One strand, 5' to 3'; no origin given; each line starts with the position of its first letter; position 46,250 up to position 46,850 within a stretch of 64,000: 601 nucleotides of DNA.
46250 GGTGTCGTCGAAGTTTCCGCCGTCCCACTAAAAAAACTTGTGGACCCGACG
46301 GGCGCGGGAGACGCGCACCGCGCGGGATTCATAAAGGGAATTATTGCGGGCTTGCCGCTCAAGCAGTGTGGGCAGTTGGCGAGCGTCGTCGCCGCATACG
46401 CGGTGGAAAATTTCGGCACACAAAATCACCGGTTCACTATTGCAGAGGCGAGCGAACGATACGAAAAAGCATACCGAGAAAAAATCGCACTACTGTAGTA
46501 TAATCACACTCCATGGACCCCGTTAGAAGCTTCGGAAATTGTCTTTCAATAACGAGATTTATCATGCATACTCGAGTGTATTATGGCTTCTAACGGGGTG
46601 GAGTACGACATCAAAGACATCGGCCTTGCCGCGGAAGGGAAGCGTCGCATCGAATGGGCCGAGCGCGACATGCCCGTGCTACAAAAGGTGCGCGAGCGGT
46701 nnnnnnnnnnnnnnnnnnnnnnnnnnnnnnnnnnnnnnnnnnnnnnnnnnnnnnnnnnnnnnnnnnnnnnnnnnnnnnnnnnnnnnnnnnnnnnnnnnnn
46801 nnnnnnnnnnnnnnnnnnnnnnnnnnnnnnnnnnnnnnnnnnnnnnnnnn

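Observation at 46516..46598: Palindromic hairpin element whose right arm begins at the ahcY start codon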

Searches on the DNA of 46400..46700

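Call 18: search_rna_families(source=window, start=46400, end=46700, threshold=evalue, max_evalue=10)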
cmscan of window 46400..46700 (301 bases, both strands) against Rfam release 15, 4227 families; matches with E-value up to 10: 1.
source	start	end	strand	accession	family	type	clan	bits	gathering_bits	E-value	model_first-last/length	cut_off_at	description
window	46499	46613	-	RF00721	MIR475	Gene; miRNA;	-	15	70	5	1-128/128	no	MIR475 microRNA precursor family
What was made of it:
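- On Riboswitch or cis-regulatory leader of ahcY (e.g. SAH riboswitch): Nothing credible appears at E <= 10 in 46400-46700 (call 18).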
